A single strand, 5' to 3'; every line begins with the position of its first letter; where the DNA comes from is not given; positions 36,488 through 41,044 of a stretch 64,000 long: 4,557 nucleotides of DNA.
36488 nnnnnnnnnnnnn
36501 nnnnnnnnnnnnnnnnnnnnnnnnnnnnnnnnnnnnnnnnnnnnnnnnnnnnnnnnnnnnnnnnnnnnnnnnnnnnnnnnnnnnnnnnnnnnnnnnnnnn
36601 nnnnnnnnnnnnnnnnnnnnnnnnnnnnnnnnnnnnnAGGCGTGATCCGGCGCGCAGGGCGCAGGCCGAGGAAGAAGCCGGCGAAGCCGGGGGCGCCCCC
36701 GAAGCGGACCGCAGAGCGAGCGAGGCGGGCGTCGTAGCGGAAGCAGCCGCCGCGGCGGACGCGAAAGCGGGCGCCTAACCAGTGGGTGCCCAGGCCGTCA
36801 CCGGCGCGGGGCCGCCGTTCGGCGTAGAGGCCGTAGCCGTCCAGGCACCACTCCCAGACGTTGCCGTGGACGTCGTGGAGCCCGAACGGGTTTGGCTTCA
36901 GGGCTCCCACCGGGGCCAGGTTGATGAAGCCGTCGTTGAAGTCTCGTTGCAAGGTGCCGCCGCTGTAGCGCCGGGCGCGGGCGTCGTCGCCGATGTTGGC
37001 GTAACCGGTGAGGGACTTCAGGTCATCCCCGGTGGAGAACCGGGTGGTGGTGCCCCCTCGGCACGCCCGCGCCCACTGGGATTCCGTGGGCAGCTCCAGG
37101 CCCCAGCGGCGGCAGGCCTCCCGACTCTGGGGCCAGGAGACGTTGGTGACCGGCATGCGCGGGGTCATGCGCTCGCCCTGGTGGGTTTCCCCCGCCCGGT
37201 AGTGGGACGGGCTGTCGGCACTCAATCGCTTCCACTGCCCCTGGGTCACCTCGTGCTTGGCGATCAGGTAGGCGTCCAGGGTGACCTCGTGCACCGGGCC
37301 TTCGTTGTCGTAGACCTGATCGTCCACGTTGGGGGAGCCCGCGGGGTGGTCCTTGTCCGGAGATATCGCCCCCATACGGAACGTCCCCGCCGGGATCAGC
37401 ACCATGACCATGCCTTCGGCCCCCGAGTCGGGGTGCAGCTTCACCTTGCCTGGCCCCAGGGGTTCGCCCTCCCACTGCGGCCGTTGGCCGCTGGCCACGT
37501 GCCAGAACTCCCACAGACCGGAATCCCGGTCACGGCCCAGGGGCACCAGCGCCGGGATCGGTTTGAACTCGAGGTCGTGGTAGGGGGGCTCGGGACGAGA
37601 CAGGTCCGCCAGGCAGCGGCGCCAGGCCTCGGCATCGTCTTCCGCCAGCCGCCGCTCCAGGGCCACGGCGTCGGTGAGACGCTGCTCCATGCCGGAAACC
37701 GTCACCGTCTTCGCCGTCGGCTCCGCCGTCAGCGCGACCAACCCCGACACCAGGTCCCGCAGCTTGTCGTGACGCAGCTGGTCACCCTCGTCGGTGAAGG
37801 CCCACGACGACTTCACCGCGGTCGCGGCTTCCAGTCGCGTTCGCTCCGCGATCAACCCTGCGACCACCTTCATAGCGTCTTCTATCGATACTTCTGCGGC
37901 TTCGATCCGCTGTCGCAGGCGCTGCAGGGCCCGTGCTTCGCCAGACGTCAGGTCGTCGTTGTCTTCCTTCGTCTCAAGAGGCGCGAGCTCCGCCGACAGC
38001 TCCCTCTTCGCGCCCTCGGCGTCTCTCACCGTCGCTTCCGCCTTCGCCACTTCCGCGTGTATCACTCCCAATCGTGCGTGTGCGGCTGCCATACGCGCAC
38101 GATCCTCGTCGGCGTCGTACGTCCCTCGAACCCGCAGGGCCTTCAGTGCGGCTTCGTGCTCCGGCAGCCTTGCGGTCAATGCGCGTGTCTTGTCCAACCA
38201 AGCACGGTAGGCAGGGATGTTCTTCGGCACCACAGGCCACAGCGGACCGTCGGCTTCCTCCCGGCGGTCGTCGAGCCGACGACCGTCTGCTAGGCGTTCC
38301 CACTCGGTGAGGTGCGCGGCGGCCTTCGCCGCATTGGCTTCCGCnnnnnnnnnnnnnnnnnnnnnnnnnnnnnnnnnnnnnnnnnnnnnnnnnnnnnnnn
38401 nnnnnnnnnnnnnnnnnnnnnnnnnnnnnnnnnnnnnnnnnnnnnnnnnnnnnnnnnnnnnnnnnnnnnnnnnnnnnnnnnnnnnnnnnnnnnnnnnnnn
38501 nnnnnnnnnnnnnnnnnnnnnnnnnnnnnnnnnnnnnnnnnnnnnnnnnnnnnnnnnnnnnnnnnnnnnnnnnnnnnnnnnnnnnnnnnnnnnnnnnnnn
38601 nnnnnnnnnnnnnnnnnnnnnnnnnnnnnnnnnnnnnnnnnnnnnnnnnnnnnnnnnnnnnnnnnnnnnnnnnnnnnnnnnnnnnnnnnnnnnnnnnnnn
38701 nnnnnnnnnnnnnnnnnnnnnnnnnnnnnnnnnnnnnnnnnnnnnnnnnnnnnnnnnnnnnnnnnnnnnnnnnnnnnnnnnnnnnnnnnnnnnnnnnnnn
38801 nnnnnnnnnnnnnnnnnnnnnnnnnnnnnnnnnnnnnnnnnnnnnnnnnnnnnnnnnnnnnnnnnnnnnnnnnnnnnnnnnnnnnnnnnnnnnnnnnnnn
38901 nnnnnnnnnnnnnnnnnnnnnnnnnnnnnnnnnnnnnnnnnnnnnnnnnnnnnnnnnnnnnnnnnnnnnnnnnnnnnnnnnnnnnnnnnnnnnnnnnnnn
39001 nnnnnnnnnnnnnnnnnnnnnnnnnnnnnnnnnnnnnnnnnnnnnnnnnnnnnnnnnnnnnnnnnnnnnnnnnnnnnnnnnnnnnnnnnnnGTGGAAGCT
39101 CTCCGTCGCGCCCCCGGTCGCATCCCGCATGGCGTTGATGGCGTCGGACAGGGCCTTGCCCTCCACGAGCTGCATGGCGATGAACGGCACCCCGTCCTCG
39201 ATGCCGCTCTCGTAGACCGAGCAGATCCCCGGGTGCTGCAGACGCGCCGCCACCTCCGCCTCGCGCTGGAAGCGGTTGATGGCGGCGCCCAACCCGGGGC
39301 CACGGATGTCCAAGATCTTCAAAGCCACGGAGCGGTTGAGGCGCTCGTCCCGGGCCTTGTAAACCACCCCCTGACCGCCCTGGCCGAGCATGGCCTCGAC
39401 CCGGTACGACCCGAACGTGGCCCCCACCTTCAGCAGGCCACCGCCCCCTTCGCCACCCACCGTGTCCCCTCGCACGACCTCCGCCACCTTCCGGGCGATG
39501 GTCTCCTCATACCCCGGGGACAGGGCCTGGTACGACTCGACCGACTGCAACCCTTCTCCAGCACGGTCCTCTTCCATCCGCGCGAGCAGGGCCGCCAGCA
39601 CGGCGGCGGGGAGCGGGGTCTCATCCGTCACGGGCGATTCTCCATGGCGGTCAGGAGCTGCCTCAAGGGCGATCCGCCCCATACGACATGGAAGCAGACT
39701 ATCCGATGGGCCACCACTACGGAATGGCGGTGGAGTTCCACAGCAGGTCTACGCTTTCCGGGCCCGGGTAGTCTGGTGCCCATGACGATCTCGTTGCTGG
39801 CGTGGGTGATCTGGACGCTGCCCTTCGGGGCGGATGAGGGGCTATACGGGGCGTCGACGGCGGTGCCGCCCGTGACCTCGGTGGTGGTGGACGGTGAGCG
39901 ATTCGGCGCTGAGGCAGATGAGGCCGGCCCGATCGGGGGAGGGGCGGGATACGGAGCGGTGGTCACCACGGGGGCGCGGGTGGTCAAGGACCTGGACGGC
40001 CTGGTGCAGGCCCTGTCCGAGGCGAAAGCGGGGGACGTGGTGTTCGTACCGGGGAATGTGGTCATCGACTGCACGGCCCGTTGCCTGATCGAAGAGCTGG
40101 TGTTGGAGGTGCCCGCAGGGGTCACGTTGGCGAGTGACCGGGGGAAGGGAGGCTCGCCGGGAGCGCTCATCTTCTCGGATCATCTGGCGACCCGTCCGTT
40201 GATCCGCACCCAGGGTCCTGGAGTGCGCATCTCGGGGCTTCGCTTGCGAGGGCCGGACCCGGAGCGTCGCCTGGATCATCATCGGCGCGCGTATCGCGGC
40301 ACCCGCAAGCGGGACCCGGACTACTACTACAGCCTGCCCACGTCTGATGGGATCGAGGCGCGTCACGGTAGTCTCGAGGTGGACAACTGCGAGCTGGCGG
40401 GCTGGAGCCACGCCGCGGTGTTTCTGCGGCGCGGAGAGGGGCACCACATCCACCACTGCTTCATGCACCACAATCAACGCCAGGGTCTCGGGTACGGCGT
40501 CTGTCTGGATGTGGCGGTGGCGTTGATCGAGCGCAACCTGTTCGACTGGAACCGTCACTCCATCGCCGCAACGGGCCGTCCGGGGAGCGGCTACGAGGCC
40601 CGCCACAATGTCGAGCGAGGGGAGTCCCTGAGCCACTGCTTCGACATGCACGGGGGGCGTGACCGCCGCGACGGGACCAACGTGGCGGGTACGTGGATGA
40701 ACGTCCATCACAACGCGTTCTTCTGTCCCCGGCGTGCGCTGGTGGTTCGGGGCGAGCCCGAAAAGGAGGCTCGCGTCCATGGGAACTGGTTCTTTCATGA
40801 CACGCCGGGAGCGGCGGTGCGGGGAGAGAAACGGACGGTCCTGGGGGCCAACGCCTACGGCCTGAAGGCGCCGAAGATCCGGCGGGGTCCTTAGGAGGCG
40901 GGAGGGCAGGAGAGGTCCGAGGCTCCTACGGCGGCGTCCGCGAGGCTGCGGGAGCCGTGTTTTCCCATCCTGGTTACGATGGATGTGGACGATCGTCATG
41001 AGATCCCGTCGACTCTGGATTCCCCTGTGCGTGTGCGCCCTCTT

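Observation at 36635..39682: The diversified protein is a transmembrane Ser/Thr kinase: a candidate hypervariable receptor kinase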

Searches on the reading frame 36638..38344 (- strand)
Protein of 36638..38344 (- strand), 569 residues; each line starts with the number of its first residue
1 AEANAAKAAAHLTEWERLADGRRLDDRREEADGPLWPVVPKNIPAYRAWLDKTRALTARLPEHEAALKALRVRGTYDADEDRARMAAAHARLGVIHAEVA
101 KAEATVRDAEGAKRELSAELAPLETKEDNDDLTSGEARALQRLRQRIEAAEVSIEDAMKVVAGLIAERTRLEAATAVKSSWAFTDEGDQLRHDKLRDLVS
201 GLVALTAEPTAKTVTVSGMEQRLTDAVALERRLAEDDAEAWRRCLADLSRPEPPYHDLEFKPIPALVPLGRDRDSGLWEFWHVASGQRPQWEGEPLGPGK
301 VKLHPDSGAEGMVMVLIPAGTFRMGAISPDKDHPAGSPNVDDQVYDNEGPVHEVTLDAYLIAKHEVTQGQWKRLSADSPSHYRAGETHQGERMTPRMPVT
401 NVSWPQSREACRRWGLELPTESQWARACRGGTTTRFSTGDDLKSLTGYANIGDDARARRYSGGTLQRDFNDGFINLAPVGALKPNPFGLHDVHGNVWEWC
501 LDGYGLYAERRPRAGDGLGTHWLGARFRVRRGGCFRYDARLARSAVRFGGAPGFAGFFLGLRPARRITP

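Call 60: predict_structure(alignment_id=A5)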
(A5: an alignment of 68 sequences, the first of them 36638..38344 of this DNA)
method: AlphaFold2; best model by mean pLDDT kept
length: 569 residues; sequences in the alignment: 68
mean_pLDDT: 94.8   pTM: 0.87
mean pLDDT of the five models: 94.8, 93.8, 93.8, 93.3, 93.3
residues with pLDDT >= 90: 512; 70-90: 49; 50-70: 8; < 50: 0
segments of 3 or more residues with pLDDT < 50: none
pLDDT, mean of each block of 10 residues (from residue 1): 90 93 97 96 98 98 96 91 89 95 95 96 96 97 96 92 90 77 93 94 95 94 98 97 98 96 97 98 98 97 95 98 98 97 96 98 98 95 95 97 97 98 98 97 97 92 76 96 98 98 93 91 86 96 97 96 90
secondary structure, 60 per line:
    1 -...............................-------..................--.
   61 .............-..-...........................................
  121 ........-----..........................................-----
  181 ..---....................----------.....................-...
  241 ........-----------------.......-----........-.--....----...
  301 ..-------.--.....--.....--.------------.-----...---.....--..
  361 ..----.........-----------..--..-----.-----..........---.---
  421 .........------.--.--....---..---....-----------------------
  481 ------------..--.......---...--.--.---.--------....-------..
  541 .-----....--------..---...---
elements in order: H2-32 H40-57 H60-73 H78-128 H134-175 H186-205 H216-236 H238-248 E266-272 E278-282 E290-293 E298-302 E313-317 E320-324 E352-356 E359-362 H368-375 H404-413 H421-429 H442-445 H454-457 E497-503 E528-531 E547-550 E564-566

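Call 62: fold_search(model_id=the predicted structure, library=pdb)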
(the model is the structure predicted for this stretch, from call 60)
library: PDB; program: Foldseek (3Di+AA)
matches with E <= 10: 996; with E <= 0.001: 82
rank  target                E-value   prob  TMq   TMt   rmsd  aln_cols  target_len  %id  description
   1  6xtq_A                1.6e-18  1.00  0.36  0.66   3.8       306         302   26  Crystal structure reveals non-coordinative binding of O2 to the copper center of the formylglycine-generating enzyme - (released 2021-01-27)
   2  5nyy                  5.3e-18  1.00  0.37  0.72   3.8       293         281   28  Formylglycine generating enzyme from T. curvata in complex with Cd(II) (released 2017-06-07)
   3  6xtp_A                8.3e-18  1.00  0.37  0.67   3.8       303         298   26  Crystal structure reveals non-coordinative binding of O2 to the copper center of the formylglycine-generating enzyme - (released 2021-01-27)
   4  5nxl                  2.1e-17  1.00  0.37  0.70   3.7       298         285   27  Formylglycine generating enzyme from T. curvata in complex with Ag(I) (released 2017-06-07)
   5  6s07_A                2.1e-17  1.00  0.37  0.66   3.8       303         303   26  Structure of formylglycine-generating enzyme at 1.04 A in complex with copper and substrate reveals an acidic pocket f (released 2019-06-26)
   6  1y1h_X                2.5e-17  1.00  0.35  0.70   4.9       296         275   26  human formylglycine generating enzyme, oxidised Cys refined as hydroperoxide (released 2005-05-31)
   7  2aii_X                2.7e-17  1.00  0.35  0.70   4.9       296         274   26  wild-type Formylglycine generating enzyme reacted with iodoacetamide (released 2005-12-13)
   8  2q17_E                3.2e-17  1.00  0.37  0.70   5.2       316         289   25  Formylglycine Generating Enzyme from Streptomyces coelicolor (released 2008-04-01)
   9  5ssx_A                5.5e-17  1.00  0.35  0.68   6.1       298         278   26  Crystal Structure human formylglycine generating enzyme E130D mutant (released 2023-08-23)
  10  2afy_X                8.7e-17  1.00  0.35  0.70   4.9       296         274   26  Formylglycine generating enzyme C341S mutant (released 2005-12-13)
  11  1y1e                  9.2e-17  1.00  0.35  0.70   5.0       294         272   26  human formylglycine generating enzyme (released 2005-05-31)
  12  2q17_B                9.7e-17  1.00  0.36  0.69   5.1       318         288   25  Formylglycine Generating Enzyme from Streptomyces coelicolor (released 2008-04-01)
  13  1y1j_X                9.7e-17  1.00  0.35  0.69   5.0       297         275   26  human formylglycine generating enzyme, sulfonic acid/desulfurated form (released 2005-05-31)
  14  1z70_X                9.7e-17  1.00  0.35  0.69   5.0       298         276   26  1.15A resolution structure of the formylglycine generating enzyme FGE (released 2005-07-22)
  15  2y3c                  1.1e-16  1.00  0.35  0.70   3.3       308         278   26  Treponema denticola variable protein 1 (released 2011-08-31)
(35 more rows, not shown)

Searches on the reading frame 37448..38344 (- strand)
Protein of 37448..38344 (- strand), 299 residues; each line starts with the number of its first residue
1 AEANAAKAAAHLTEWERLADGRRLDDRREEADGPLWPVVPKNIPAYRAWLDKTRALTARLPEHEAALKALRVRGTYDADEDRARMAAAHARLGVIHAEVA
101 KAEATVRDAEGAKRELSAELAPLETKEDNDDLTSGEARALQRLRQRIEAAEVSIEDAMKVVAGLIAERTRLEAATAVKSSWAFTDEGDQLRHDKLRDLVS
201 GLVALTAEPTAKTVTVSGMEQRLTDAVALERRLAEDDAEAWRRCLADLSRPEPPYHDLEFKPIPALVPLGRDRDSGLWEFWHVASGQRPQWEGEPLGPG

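Call 72: find_homologous_proteins(query=window:37448-38344:-, max_evalue=0.00001)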
Query window:37448-38344:- (299 aa): 3 proteins with E <= 0.00001 among 8000 candidates.
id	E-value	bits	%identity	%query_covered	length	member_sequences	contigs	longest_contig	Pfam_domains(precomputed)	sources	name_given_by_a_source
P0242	3.6e-52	195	55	45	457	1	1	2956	PF03781.23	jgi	-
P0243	1.6e-18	85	45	25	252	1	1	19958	PF03781.23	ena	-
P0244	6.4e-16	77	29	93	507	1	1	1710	PF03781.23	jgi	jgi:formylglycine-generating enzyme required for sulfatase activity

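Call 81: search_protein_representatives(protein=window:37448-38344:-)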
Query: 299 residues. Proteins with E-value up to 0.001 (for the whole library): 1919; up to 1e-10: 650; up to 1e-30: 14. The best 150 are listed.
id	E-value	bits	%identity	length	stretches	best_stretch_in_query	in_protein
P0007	5.3e-70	252.3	48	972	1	6-299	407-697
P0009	1.3e-68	247.8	46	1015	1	1-299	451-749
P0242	1.1e-52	195.4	58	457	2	165-295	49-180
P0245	2.5e-45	171.3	41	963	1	8-294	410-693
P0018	9.7e-43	162.9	41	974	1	5-294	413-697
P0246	1.6e-41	158.8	47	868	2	168-299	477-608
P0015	1.5e-38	149.1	38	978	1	5-288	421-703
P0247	1.8e-38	148.9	41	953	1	13-299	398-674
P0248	7.5e-34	133.7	44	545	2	152-299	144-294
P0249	1.1e-33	133.2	45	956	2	163-299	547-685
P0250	9.3e-33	130.1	35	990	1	6-299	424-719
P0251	1.3e-32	129.6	38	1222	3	168-290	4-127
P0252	1.7e-32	129.2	45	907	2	169-298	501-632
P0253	8.6e-32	126.9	44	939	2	146-299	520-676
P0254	4.9e-30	121.2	43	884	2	161-299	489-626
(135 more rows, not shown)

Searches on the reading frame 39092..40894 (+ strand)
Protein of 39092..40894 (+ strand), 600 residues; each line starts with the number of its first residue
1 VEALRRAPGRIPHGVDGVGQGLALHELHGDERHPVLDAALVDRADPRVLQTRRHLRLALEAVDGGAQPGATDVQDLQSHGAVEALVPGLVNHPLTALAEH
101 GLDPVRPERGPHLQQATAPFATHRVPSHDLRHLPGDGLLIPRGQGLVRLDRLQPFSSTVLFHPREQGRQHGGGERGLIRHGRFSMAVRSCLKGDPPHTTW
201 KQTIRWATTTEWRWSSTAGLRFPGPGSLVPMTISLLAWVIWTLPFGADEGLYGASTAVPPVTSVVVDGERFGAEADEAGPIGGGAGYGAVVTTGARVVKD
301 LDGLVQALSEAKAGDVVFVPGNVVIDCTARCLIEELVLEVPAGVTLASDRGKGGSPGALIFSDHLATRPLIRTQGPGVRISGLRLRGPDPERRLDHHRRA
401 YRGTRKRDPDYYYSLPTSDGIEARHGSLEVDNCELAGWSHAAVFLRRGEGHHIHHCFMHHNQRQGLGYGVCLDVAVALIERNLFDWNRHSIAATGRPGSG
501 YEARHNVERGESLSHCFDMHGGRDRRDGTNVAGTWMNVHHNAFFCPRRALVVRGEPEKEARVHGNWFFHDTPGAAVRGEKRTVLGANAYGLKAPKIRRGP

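Call 43: search_protein_families(library=pfam, proteins=[window:39092-40894:+], max_evalue=0.01)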
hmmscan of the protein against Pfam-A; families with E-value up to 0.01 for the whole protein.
window:39092-40894:+ (600 aa): 1 family
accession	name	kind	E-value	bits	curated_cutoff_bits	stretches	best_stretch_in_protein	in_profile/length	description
PF13229.12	Beta_helix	-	0.0016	18.5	25.9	1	418-490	23-94/158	Right handed beta helix region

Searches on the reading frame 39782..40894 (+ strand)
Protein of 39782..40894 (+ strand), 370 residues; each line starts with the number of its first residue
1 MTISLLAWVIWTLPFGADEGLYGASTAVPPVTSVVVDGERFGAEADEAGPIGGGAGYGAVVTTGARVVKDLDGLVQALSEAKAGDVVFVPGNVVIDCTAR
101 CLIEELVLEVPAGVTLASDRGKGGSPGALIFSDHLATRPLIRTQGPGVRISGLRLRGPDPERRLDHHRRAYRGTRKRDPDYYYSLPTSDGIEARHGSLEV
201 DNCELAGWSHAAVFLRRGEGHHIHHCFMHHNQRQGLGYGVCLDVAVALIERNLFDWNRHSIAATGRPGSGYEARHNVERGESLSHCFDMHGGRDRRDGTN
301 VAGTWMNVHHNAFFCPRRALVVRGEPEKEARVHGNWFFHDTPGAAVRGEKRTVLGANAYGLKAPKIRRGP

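Call 37: search_protein_families(library=pfam, proteins=[window:39782-40894:+], max_evalue=0.001)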
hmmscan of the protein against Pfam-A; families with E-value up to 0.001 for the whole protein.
window:39782-40894:+ (370 aa): 1 family
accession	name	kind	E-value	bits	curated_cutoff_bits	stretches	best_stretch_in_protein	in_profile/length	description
PF13229.12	Beta_helix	-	0.00062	19.9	25.9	0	188-260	23-94/158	Right handed beta helix region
